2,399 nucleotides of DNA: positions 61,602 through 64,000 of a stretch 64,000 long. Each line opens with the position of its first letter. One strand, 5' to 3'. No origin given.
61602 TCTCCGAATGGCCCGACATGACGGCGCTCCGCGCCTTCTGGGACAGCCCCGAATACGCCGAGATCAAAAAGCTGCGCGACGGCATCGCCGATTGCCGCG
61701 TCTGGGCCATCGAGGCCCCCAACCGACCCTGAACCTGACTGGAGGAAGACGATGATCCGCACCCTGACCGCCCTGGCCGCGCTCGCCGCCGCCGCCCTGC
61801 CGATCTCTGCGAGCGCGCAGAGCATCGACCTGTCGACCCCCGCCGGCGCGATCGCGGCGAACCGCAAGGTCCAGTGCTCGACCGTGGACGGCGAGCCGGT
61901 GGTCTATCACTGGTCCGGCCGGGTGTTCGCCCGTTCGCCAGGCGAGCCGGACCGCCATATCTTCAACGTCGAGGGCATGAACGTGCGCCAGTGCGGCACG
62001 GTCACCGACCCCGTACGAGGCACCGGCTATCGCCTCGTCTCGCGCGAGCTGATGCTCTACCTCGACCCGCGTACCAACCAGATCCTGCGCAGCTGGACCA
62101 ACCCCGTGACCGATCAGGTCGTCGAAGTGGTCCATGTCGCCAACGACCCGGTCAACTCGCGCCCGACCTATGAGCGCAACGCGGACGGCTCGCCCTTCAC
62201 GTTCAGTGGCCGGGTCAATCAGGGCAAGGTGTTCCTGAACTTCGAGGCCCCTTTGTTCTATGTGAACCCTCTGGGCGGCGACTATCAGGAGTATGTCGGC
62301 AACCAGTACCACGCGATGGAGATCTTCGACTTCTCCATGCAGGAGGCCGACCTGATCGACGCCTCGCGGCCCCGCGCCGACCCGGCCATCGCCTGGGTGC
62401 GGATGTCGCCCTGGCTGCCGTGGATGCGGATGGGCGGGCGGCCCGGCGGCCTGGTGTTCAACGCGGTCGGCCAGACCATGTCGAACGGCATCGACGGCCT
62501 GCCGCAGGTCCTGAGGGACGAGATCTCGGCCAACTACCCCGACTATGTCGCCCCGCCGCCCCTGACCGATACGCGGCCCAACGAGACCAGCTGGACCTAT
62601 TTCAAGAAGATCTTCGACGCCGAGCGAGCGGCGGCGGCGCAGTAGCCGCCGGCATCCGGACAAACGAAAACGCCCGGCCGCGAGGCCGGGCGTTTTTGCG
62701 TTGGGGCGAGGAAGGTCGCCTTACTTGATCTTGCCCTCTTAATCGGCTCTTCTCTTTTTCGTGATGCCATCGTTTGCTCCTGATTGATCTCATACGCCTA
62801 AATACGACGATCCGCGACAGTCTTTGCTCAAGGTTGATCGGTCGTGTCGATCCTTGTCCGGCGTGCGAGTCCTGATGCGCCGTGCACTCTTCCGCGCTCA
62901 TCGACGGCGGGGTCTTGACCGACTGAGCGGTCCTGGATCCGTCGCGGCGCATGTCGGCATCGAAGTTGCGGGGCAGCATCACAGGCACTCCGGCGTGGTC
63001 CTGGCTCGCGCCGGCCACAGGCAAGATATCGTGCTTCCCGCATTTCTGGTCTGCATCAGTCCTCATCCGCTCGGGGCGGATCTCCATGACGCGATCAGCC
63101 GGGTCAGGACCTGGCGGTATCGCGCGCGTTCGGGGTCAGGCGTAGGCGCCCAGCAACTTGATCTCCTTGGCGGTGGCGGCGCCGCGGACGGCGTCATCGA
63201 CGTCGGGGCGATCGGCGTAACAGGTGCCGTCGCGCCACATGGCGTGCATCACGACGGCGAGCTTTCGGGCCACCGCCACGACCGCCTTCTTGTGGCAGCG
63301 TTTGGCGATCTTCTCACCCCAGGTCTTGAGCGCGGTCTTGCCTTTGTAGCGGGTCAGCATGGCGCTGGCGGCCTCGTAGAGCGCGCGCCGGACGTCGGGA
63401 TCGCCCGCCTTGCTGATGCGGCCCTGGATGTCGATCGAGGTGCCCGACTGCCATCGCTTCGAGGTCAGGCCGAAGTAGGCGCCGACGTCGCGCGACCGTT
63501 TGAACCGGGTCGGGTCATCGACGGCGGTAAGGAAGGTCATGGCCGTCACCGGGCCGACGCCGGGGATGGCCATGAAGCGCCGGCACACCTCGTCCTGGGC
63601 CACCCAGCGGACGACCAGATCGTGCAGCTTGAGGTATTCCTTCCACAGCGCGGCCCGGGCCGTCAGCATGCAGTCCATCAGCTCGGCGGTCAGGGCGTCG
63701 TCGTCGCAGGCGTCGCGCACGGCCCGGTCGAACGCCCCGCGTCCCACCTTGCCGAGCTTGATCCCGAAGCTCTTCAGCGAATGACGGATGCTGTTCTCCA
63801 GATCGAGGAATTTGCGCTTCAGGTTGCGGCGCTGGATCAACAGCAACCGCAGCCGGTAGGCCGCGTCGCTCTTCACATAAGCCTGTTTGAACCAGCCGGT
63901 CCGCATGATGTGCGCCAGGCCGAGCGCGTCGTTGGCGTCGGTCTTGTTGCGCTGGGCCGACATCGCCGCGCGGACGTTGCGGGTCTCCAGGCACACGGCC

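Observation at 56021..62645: Candidate undescribed small-molecule (enone/quinone/aromatic?) processing island with no cis regulator, next to an IS110 element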

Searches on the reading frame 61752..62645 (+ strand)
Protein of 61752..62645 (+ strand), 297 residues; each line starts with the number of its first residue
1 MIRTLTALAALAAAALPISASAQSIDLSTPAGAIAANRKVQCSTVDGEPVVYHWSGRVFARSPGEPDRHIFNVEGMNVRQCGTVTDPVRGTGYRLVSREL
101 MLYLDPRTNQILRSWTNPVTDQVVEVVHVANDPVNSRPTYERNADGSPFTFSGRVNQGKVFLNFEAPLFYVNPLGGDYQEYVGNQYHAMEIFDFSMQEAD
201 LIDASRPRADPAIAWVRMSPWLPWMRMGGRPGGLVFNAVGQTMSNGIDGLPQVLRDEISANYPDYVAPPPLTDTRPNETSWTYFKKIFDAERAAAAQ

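Call 4: search_protein_families(library=pfam, proteins=[window:61752-62645:+], max_evalue=0.01)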
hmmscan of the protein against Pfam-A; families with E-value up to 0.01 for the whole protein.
window:61752-62645:+ (297 aa): 1 family
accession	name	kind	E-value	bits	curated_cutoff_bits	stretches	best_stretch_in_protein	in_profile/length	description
PF08894.16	DUF1838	-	1.2e-72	244.9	25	1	48-288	2-232/232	Protein of unknown function (DUF1838)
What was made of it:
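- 61752..62645 (+): Secreted DUF1838 protein, predicted soluble beta-barrel. Pfam 244.9 bits (call 4).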

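Call 5: search_protein_families(library=ncbifam, proteins=[window:61752-62645:+], max_evalue=0.01)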
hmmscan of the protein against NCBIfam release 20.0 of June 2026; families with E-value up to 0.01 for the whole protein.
window:61752-62645:+ (297 aa): 0 families

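Call 29: search_solved_structures(query=window:61752-62645:+, max_evalue=1)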
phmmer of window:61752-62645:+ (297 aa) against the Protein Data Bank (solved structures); distinct sequences matched with E-value up to 1: 0.
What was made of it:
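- Tried and rejected: No PDB sequence match either (call 29).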

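Call 33: find_homologous_proteins(query=window:61752-62645:+)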
Query window:61752-62645:+ (297 aa): 3431 proteins with E <= 0.001 among 8000 candidates; the best 120 are listed.
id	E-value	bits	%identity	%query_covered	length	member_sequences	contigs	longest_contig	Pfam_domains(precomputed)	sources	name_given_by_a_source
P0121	1.8e-185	633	92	99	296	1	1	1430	PF08894.17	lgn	-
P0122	9.8e-184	627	92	93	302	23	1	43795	PF08894.17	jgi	-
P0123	4.0e-182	622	90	99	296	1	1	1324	PF08894.17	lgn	-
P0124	5.7e-182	622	89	99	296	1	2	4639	PF08894.17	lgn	-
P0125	1.5e-181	620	89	99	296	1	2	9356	PF08894.17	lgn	-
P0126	1.8e-181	620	89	99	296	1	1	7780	PF08894.17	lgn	-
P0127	2.1e-181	620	89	99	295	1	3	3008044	PF08894.17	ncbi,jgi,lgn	jgi:hypothetical protein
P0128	3.7e-181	619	88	99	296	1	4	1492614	PF08894.17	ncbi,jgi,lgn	jgi:hypothetical protein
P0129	1.3e-180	617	89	99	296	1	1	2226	PF08894.17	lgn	-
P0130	6.5e-179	612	86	100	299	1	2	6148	PF08894.17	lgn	-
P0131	7.9e-179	611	89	99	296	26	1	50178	PF08894.17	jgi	jgi:hypothetical protein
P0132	1.3e-178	611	88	99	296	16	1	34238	PF08894.17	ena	-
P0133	1.7e-178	610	89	100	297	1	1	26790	PF08894.17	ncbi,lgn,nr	ncbi:MAG: hypothetical protein DCF29_15525 [Alphaproteobacteria bacterium]|nr:MAG: hypothetical prot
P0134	5.1e-178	609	88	99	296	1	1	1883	PF08894.17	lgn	-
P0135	8.8e-178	608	88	99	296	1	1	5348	PF08894.17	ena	-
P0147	1.5e-126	440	66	89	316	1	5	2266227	PF08894.17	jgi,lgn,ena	-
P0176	1.1e-122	427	62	97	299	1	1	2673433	PF08894.17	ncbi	-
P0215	1.5e-118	413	61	92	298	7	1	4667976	PF08894.17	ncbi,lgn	-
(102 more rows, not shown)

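Call 46: predict_structure(alignment_id=A2)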
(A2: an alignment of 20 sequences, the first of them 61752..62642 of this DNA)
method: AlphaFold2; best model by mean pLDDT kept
length: 297 residues; sequences in the alignment: 20
mean_pLDDT: 86.4   pTM: 0.82
mean pLDDT of the five models: 86.4, 85.9, 82.8, 80.0, 77.5
residues with pLDDT >= 90: 200; 70-90: 57; 50-70: 19; < 50: 21
segments of 3 or more residues with pLDDT < 50: 1-15, 17-21
pLDDT, mean of each block of 10 residues (from residue 1): 43 46 85 96 96 98 94 98 97 96 97 92 91 90 96 93 80 53 67 94 93 93 82 94 95 98 96 85 75 77
secondary structure, 60 per line:
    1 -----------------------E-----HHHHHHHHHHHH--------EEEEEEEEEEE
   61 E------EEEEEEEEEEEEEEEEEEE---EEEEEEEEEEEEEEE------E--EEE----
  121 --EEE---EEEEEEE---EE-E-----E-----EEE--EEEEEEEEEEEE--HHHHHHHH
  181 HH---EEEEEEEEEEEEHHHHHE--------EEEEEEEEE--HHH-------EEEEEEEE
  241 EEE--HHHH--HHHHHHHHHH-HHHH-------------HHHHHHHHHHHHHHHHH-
elements in order: H30-41 E50-61 E68-86 E90-104 E114-116 E123-125 E129-135 E154-156 E159-170 H173-182 E186-197 H198-202 E212-220 E233-243 H246-249 H252-261 H263-266 H280-296
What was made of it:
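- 61752..62645 (+): AF2 pLDDT 86 with a disordered signal region (call 46).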

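Call 50: fold_search(model_id=the predicted structure, library=pdb)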
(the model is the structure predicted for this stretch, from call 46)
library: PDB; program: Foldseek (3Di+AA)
matches with E <= 10: 885; with E <= 0.001: 0
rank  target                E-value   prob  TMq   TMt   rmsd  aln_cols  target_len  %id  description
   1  3qra                  1.4e-03  0.77  0.18  0.29  17.2       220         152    7  The crystal structure of Ail, the attachment invasion locus protein of Yersinia pestis (released 2011-11-23)
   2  8tow_O                1.8e-03  0.89  0.21  0.25  11.6       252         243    9  Structure of a mutated photosystem II complex reveals perturbation of the oxygen-evolving complex (released 2024-06-19)
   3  9phw_O                1.8e-03  0.85  0.21  0.24  11.4       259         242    9  Structure of the D1-Val185Asn mutated photosystem II complex with slow O-O bond formation reveals changes in the Cl1 w (released 2025-10-22)
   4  5xnl_O                1.8e-03  0.72  0.19  0.22  12.4       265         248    8  Structure of stacked C2S2M2-type PSII-LHCII supercomplex from Pisum sativum (released 2017-09-20)
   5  7n8o_O                2.1e-03  0.85  0.22  0.25  11.7       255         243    9  High-resolution structure of photosystem II from the mesophilic cyanobacterium, Synechocystis sp. PCC 6803 (released 2021-12-29)
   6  7n3v_B                2.6e-03  0.87  0.24  0.27  19.5       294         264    6  Crystal structure of Mycobacterium smegmatis LmcA (released 2022-04-13)
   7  8iwh_O                3.6e-03  0.60  0.20  0.23  11.5       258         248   10  Structure and characteristics of a photosystem II supercomplex containing monomeric LHCX and dimeric FCPII antennae fr (released 2023-10-25)
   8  7n3v_A                4.7e-03  0.80  0.24  0.26  19.5       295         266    6  Crystal structure of Mycobacterium smegmatis LmcA (released 2022-04-13)
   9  3qrc_B                6.8e-03  0.41  0.16  0.26  18.0       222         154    8  The crystal structure of Ail, the attachment invasion locus protein of Yersinia pestis, in complex with the heparin an (released 2011-11-23)
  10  3qrc_A                7.2e-03  0.41  0.16  0.26  17.9       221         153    8  The crystal structure of Ail, the attachment invasion locus protein of Yersinia pestis, in complex with the heparin an (released 2011-11-23)
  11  7bc4_B                7.6e-03  0.35  0.15  0.03  18.4       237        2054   10  Cryo-EM structure of fatty acid synthase (FAS) from Pichia pastoris (released 2021-05-19)
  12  6ubl_A                8.0e-03  0.96  0.29  0.37   9.3       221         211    8  Structure of DynF from the Dynemicin Biosynthesis Pathway of Micromonospora chersina (released 2020-09-16)
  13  9i4t_O                8.0e-03  0.44  0.19  0.22  12.1       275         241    9  Photosystem II from Arabidopsis thaliana (released 2026-03-25)
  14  9a2m_MODEL_1_A        8.4e-03  0.96  0.29  0.26  18.9       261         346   10  Model of E. coli OmpA by in-cell photo-crosslinking MS and deep learning (released 2023-02-24)
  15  8j5k_O                8.9e-03  0.28  0.17  0.20  18.2       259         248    8  Structural insights into photosystem II supercomplex and trimeric FCP antennae of a centric diatom Cyclotella meneghin (released 2023-12-20)
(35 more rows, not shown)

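Call 62: find_encoding_contigs(protein=P0215, flank=8000, max_places=2)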
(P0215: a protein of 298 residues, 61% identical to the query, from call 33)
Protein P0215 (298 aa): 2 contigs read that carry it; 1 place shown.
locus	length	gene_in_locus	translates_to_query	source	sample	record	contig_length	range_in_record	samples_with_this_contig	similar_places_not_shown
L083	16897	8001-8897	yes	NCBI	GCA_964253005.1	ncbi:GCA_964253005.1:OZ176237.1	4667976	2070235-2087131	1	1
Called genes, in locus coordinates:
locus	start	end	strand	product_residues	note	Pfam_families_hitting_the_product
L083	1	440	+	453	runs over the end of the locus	PF03972:MmgE_PrpD_N, PF19305:MmgE_PrpD_C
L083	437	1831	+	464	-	PF00501:AMP-binding (weak), PF14535:AMP-binding_C_2 (weak)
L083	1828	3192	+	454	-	PF01425:Amidase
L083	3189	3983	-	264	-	PF00378:ECH_1, PF16113:ECH_2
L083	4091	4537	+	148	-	-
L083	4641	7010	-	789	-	PF07715:Plug, PF00593:TonB_dep_Rec_b-barrel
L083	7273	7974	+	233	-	-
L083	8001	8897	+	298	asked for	PF08894:DUF1838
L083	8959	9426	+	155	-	PF12204:DUF3598_N (weak)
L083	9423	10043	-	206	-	PF00694:Aconitase_C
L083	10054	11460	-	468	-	PF00330:Aconitase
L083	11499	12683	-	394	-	PF02515:CoA_transf_3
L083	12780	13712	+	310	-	PF00682:HMGL-like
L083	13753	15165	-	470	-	PF01946:Thi4 (weak), PF00890:FAD_binding_2 (weak), PF01266:DAO (weak), PF01593:Amino_oxidase, PF12831:FAD_oxidored (faint), PF13450:NAD_binding_8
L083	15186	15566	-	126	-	-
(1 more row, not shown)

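Call 63: find_encoding_contigs(protein=P0176, flank=8000, max_places=2)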
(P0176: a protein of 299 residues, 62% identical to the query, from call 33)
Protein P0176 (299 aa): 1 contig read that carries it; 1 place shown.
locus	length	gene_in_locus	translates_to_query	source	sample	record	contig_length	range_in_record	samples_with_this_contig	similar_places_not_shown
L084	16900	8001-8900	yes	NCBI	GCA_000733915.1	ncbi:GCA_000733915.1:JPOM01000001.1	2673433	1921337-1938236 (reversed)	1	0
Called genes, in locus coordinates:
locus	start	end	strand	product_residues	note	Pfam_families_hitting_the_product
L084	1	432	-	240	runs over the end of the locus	PF20260:PUA_4, PF04452:Methyltrans_RNA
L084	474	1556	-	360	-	PF21338:Top1B_N_bact, PF01028:Topoisom_I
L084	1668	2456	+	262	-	PF08511:COQ9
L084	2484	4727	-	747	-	PF20256:MoCoBD_2, PF01315:Ald_Xan_dh_C (faint), PF02738:MoCoBD_1, PF20256:MoCoBD_2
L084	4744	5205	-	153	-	PF00111:Fer2, PF13085:Fer2_3 (weak), PF01799:Fer2_2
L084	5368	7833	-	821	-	PF07715:Plug, PF00593:TonB_dep_Rec_b-barrel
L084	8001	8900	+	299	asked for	PF08894:DUF1838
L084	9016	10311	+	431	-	PF00330:Aconitase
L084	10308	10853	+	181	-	PF00694:Aconitase_C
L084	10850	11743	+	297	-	PF13714:PEP_mutase, PF00463:ICL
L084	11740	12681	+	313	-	PF01522:Polysacc_deac_1 (weak)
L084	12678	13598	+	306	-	PF01522:Polysacc_deac_1 (weak)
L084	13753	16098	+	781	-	PF07715:Plug, PF00593:TonB_dep_Rec_b-barrel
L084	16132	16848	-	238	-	-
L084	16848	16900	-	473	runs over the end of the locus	PF00171:Aldedh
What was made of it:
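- Closest known: Maleamate pathway of nicotinate, nicotine or picolinate degradation. Different: A molybdenum hydroxylase was seen in only one locus (call 63).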

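Call 64: find_encoding_contigs(protein=P0147, flank=8000, max_places=2)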
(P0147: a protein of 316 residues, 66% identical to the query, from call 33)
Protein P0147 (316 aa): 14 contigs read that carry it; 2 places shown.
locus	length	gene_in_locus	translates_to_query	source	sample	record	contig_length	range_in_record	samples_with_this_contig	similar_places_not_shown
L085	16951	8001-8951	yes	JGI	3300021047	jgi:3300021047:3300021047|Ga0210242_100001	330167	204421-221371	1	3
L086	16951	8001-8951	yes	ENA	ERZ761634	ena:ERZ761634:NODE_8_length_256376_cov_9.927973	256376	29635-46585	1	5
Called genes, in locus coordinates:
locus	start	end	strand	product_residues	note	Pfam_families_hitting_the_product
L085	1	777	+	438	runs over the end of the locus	PF00144:Beta-lactamase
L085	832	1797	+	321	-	PF01636:APH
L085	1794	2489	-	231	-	PF00445:Ribonuclease_T2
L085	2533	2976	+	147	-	-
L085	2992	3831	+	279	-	PF04378:RsmJ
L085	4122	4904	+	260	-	-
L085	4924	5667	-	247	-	-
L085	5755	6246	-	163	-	PF08211:dCMP_cyt_deam_2, PF00383:dCMP_cyt_deam_1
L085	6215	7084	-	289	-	PF05050:Methyltransf_21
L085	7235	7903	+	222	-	PF01738:DLH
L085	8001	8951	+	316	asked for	PF08894:DUF1838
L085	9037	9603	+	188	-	-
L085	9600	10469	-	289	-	PF01048:PNP_UDP_1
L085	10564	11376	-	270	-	PF02167:Cytochrom_C1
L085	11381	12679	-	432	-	PF00033:Cytochrome_B, PF13631:Cytochrom_B_N_2, PF00032:Cytochrom_B_C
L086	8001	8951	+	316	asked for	PF08894:DUF1838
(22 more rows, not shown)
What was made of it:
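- One homologue sits in an unrelated housekeeping context (call 64).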

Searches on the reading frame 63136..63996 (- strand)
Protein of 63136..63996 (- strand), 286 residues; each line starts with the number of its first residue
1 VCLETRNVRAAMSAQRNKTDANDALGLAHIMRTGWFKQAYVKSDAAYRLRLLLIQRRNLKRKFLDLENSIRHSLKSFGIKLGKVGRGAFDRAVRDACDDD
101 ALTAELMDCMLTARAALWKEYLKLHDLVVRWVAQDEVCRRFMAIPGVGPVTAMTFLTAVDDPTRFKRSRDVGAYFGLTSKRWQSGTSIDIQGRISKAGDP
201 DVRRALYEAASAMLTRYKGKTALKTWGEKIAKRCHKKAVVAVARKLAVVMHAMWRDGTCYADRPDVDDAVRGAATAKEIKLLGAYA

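Call 4: search_protein_families(library=pfam, proteins=[window:63136-63996:-], max_evalue=0.01)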
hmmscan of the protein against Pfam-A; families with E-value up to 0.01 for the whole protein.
window:63136-63996:- (286 aa): 2 families
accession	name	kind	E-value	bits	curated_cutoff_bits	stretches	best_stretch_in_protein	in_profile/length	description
PF02371.22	Transposase_20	-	3.6e-23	82.2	21.3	1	138-218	1-79/87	Transposase IS116/IS110/IS902 family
PF01548.23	DEDD_Tnp_IS110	-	4.4e-08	33.5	29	1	5-76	81-152/155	Transposase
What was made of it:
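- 62736..64000 (-): IS110-family element (3' non-coding tail 62736-63135; transposase from 63136, running off the window) inserted 4 codons before the stop of rpmG. Not part of the module. Transposase_20 + DEDD_Tnp_IS110 (call 4).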
